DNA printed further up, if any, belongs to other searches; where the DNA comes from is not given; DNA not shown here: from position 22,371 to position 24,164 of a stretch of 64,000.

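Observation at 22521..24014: Radical SAM/SPASM enzyme with a 220-aa N-terminal extension, embedded in a sugar-nucleotide operon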

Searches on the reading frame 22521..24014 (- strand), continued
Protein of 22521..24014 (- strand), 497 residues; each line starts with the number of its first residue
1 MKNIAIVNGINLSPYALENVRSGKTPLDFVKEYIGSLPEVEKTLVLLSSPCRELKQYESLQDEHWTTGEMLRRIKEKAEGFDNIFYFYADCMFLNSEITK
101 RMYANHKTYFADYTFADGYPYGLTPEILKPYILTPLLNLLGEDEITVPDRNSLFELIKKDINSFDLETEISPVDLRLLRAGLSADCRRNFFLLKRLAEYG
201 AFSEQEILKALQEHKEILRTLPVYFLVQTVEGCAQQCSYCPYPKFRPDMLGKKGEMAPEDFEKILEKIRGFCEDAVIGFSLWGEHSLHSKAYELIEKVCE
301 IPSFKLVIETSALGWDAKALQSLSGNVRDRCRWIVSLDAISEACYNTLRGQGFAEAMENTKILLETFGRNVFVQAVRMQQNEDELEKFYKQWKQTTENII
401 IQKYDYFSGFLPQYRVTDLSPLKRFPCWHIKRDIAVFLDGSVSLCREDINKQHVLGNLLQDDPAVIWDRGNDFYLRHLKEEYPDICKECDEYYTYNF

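Call 34: fold_search(model_id=the predicted structure, library=pdb)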
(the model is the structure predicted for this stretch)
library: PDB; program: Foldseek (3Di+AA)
matches with E <= 10: 1590; with E <= 0.001: 281
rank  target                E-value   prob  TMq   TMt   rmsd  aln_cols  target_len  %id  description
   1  5v1t_A                6.8e-12  1.00  0.42  0.47  10.4       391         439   13  Crystal structure of Streptococcus suis SuiB bound to precursor peptide SuiA (released 2017-08-30)
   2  4m7t                  4.3e-11  1.00  0.37  0.71   4.7       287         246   20  Crystal structure of BtrN in complex with AdoMet and 2-DOIA (released 2013-10-02)
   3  4k36_B                1.1e-10  1.00  0.38  0.50   8.1       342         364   16  His6 tagged anSMEcpe with bound AdoMet (released 2013-05-08)
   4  5v1q_A                2.1e-10  1.00  0.41  0.46  10.7       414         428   14  Crystal structure of Streptococcus suis SuiB (released 2017-08-30)
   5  4k37_B                2.7e-10  1.00  0.40  0.53   7.7       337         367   16  Native anSMEcpe with bound AdoMet (released 2013-05-08)
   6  4k36_A                2.7e-10  1.00  0.39  0.50   8.0       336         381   16  His6 tagged anSMEcpe with bound AdoMet (released 2013-05-08)
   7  4k38_A                3.5e-10  1.00  0.39  0.52   7.6       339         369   17  Native anSMEcpe with bound AdoMet and Kp18Cys peptide (released 2013-05-08)
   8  4k37_A                4.6e-10  1.00  0.38  0.50   7.3       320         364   16  Native anSMEcpe with bound AdoMet (released 2013-05-08)
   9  5v1s_A                4.9e-10  1.00  0.40  0.46   9.5       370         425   13  Crystal structure of Streptococcus suis SuiB bound to S-adenosylmethionine (released 2017-08-30)
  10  5v1s_B                5.5e-10  1.00  0.38  0.43   9.5       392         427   14  Crystal structure of Streptococcus suis SuiB bound to S-adenosylmethionine (released 2017-08-30)
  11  4k39_A                5.8e-10  1.00  0.40  0.53   7.7       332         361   16  Native anSMEcpe with bound AdoMet and Cp18Cys peptide (released 2013-05-08)
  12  5wgg_A                8.7e-10  1.00  0.38  0.43  12.1       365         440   13  Structural Insights into Thioether Bond Formation in the Biosynthesis of Sactipeptides (released 2017-07-26)
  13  5why_B                9.2e-10  1.00  0.40  0.47  12.9       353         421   14  Structural Insights into Thioether Bond Formation in the Biosynthesis of Sactipeptides (released 2017-07-26)
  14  5why_A                9.2e-10  1.00  0.40  0.46  13.1       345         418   15  Structural Insights into Thioether Bond Formation in the Biosynthesis of Sactipeptides (released 2017-07-26)
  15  4m7s                  1.1e-09  1.00  0.34  0.74   4.9       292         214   18  Crystal structure of SeMet BtrN in an OPEN conformation (released 2013-10-02)
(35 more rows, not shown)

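Call 40: search_solved_structures(query=A1, max_evalue=0.01)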
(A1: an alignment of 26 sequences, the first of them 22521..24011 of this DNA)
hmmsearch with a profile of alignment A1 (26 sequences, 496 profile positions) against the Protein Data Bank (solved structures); distinct sequences matched with E-value up to 0.01: 3.
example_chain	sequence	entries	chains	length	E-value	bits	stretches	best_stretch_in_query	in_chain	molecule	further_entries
4m7t_A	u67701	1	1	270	2.6e-13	52.6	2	434-490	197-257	BtrN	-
4m7s_A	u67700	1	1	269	4.6e-13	51.8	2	434-490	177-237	BtrN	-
6efn_A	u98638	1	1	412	0.0014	20.5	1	215-366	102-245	Sporulation killing factor maturation protein SkfB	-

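Call 41: search_solved_structures(query=A1, max_evalue=0.00001, show_alignments=1)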
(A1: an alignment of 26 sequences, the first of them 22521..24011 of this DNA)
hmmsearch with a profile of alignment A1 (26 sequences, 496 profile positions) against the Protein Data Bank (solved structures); distinct sequences matched with E-value up to 0.00001: 2.
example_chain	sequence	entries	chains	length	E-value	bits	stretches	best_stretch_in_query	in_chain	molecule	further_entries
4m7t_A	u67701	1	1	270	2.6e-13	52.6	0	434-490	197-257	BtrN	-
4m7s_A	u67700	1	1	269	4.6e-13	51.8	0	434-490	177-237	BtrN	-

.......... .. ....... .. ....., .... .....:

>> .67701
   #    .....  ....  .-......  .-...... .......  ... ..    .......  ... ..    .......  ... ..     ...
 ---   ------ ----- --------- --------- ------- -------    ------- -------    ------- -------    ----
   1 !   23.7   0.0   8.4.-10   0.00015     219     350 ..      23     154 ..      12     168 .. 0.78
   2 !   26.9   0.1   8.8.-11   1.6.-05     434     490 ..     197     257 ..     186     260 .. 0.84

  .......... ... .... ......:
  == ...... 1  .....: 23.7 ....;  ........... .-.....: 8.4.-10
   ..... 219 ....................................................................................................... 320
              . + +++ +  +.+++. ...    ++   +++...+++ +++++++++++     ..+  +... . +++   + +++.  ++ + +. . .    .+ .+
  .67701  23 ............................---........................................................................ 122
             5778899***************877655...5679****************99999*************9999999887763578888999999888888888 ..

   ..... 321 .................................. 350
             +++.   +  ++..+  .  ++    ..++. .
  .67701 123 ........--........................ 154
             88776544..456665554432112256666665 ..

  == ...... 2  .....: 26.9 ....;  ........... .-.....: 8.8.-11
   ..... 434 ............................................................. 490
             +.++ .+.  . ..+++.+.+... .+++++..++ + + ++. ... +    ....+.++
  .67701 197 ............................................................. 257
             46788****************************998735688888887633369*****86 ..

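Call 51: find_encoding_contigs(protein=window:22521-24014:-, flank=2000, max_places=4)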
Protein window:22521-24014:- (497 aa): 5 contigs read that carry it; 4 places shown.
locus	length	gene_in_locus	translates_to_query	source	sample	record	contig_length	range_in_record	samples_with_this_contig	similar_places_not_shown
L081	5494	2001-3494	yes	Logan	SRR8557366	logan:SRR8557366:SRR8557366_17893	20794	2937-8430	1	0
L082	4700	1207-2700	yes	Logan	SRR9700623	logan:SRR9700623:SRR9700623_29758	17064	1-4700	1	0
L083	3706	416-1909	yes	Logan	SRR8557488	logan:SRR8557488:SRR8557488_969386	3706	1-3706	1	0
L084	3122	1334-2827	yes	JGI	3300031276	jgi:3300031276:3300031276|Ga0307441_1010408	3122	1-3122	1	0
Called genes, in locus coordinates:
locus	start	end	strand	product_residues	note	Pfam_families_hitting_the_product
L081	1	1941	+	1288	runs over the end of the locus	PF04513:Baculo_PEP_C (faint), PF01442:Apolipoprotein, PF10975:DUF2802 (weak)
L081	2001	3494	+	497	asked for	PF04055:Radical_SAM, PF13186:SPASM (weak)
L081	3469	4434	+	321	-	-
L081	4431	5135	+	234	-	PF02348:CTP_transf_3, PF12804:NTP_transf_3 (faint)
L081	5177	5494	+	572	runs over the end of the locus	PF13489:Methyltransf_23, PF13649:Methyltransf_25, PF13847:Methyltransf_31 (weak), PF08241:Methyltransf_11, PF08242:Methyltransf_12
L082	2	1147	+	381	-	?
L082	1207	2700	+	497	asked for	PF04055:Radical_SAM, PF13186:SPASM (weak)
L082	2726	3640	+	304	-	-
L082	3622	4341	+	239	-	PF02348:CTP_transf_3, PF12804:NTP_transf_3 (faint)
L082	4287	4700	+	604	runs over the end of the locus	PF13489:Methyltransf_23, PF08241:Methyltransf_11, PF08242:Methyltransf_12, PF13649:Methyltransf_25, PF13847:Methyltransf_31 (weak)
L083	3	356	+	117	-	?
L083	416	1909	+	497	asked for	PF04055:Radical_SAM, PF13186:SPASM (weak)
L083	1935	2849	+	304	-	-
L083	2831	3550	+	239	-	PF02348:CTP_transf_3, PF12804:NTP_transf_3 (faint)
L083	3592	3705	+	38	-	?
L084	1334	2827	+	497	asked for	PF04055:Radical_SAM, PF13186:SPASM (weak)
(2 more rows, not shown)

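Call 72: search_protein_representatives(protein=window:22521-24014:-)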
Query: 497 residues. Proteins with E-value up to 0.001 (for the whole library): 2037; up to 1e-10: 675; up to 1e-30: 374. The best 150 are listed.
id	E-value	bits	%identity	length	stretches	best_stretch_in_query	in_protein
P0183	6.1e-153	526.5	47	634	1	1-497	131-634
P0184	6.4e-137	473.6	48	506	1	2-497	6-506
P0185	9.2e-137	473.1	45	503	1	22-497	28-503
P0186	4.6e-135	467.5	46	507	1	1-497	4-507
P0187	2.2e-133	462.0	45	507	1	3-497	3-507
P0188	8.6e-128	443.5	44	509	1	1-497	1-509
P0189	2.8e-127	441.8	43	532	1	1-497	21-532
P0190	2.9e-127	441.8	42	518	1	1-497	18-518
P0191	3.0e-122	425.2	41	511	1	5-497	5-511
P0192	7.4e-121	420.7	44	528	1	1-497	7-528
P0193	4.8e-119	414.7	41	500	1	4-497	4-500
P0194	1.6e-118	412.9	42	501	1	1-497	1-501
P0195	2.2e-118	412.5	41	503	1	1-497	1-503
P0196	1.2e-115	403.5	40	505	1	5-496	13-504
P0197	5.8e-115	401.2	39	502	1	4-497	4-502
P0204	2.4e-114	399.2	39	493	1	1-496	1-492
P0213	3.7e-109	382.1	40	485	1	1-497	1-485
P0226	4.1e-103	362.1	38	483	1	2-497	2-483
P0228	4.0e-101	355.5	35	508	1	1-497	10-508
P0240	3.2e-97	342.7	38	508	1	1-497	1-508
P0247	1.3e-95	337.4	35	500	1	1-497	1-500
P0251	1.3e-94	334.1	35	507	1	2-497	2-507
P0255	1.8e-93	330.3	34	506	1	6-496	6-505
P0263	3.4e-89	316.2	36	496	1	3-497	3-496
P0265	2.1e-88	313.6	34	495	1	3-497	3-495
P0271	8.0e-86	305.1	34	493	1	7-495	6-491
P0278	1.6e-84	300.8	34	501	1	1-497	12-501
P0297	5.2e-77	276.0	31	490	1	1-497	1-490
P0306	1.6e-74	267.8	35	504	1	7-497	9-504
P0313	9.8e-74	265.2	33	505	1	1-497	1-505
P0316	2.5e-73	263.8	33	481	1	38-496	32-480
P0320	1.7e-72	261.2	31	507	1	4-497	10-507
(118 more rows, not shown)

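Call 73: list_cluster_members(proteins=[P0297, P0320, P0313, P0316, P0271, P0265, P0255, P0247, P0228, P0251])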
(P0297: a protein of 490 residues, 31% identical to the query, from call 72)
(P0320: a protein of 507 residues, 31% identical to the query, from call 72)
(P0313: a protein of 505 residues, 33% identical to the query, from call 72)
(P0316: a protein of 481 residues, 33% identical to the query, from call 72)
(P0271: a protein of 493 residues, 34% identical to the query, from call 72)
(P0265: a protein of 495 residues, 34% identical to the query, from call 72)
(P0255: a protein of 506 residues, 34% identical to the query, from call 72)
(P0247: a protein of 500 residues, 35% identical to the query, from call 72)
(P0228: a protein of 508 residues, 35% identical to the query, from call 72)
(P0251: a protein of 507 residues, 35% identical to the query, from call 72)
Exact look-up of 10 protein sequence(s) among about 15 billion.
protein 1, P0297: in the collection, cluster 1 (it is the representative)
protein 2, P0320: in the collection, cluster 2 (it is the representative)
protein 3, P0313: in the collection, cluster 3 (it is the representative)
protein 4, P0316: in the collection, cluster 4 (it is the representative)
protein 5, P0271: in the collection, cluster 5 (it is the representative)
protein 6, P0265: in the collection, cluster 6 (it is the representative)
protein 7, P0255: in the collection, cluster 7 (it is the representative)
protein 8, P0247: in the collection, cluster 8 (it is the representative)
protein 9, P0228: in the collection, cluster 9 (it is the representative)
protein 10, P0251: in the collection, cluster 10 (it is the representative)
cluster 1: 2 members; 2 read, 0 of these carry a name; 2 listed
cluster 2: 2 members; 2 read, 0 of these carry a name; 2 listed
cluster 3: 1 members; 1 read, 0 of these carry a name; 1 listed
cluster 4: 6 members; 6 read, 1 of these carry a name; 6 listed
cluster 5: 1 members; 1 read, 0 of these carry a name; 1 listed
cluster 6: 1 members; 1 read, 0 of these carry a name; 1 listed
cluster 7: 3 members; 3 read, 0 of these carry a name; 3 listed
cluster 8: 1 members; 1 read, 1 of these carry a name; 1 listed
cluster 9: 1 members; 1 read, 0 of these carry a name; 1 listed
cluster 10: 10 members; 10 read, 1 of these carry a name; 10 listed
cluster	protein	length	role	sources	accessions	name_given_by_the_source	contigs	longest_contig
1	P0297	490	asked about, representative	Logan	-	-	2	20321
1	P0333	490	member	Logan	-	-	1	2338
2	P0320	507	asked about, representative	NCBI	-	-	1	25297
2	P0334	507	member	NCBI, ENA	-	-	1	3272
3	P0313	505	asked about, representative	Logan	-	-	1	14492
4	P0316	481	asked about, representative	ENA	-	-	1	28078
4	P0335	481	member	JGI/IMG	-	spiro-SPASM protein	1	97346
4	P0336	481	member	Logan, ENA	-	-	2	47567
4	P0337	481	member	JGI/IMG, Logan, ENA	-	-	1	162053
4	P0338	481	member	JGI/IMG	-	-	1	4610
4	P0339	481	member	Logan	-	-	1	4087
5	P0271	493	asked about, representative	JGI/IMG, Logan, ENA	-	-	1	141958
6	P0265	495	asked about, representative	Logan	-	-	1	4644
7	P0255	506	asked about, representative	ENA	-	-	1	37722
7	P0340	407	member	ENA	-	-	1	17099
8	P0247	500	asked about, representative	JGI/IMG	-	spiro-SPASM protein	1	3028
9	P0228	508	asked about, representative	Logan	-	-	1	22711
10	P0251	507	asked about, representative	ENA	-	-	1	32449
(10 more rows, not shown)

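Call 74: find_encoding_contigs(protein=P0297, flank=10000, max_places=2)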
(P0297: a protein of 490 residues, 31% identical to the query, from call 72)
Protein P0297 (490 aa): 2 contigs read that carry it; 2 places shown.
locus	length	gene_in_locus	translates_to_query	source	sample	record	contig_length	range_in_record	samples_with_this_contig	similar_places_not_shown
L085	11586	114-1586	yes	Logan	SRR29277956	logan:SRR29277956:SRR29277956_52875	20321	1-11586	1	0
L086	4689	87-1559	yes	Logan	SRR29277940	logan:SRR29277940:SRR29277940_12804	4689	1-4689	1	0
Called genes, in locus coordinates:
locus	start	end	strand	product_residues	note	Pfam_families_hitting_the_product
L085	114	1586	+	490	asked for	-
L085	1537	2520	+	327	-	-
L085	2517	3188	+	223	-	PF02348:CTP_transf_3, PF12804:NTP_transf_3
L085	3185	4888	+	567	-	PF02353:CMAS (weak), PF13489:Methyltransf_23, PF08241:Methyltransf_11, PF08242:Methyltransf_12, PF13649:Methyltransf_25, PF13847:Methyltransf_31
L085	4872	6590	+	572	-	-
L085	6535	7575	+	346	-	PF01520:Amidase_3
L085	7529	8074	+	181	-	-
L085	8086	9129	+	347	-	PF04620:FlaA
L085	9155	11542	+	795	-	PF01627:Hpt, PF07194:P2, PF02895:H-kinase_dim, PF02518:HATPase_c, PF01584:CheW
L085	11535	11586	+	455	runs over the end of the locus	PF01584:CheW, PF01739:CheR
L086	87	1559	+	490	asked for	-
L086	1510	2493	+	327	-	-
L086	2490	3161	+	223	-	PF02348:CTP_transf_3, PF12804:NTP_transf_3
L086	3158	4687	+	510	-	?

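Call 84: list_cluster_members(proteins=[P0188, P0193, P0197, P0204, P0213, P0226, P0240, P0263, P0278, P0306])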
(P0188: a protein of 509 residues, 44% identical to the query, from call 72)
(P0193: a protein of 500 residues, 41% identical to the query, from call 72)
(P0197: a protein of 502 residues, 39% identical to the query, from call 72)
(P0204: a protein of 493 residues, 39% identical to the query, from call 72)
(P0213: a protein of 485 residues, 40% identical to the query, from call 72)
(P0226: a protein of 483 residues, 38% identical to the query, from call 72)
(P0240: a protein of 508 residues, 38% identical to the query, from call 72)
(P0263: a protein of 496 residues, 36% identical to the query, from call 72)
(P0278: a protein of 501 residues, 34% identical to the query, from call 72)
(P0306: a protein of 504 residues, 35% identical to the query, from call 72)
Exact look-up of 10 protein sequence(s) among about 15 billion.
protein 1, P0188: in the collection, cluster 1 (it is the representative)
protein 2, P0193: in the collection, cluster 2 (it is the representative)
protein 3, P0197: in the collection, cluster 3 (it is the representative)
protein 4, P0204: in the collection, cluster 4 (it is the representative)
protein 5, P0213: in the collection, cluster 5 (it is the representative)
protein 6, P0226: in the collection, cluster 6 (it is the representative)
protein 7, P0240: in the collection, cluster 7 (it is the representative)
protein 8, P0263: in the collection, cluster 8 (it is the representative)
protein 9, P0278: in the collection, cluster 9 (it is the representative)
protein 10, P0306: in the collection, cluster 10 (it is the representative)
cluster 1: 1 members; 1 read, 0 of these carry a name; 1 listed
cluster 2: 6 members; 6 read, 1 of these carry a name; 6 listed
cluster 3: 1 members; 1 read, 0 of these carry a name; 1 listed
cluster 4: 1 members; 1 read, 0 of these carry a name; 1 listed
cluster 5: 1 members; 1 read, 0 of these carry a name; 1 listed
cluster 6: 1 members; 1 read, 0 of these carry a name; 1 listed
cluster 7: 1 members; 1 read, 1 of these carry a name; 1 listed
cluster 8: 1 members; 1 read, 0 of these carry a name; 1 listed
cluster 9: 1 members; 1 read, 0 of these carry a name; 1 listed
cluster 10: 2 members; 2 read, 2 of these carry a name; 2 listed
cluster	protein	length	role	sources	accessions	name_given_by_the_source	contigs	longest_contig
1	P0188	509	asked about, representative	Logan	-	-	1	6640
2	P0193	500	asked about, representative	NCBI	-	-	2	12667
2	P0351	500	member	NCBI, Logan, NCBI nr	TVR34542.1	MAG: spiro-SPASM protein [Spirochaetaceae bacterium]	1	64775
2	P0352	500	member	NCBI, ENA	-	-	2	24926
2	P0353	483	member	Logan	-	-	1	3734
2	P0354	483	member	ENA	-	-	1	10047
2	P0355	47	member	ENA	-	-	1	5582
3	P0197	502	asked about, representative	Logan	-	-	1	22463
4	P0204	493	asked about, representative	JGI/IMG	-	-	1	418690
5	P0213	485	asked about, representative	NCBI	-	-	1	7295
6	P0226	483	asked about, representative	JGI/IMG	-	-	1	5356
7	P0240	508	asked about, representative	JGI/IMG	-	spiro-SPASM protein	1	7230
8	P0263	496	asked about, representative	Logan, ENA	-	-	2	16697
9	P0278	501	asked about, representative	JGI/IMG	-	-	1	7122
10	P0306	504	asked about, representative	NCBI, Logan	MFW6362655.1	MAG: spiro-SPASM protein [Spirochaeta sp.]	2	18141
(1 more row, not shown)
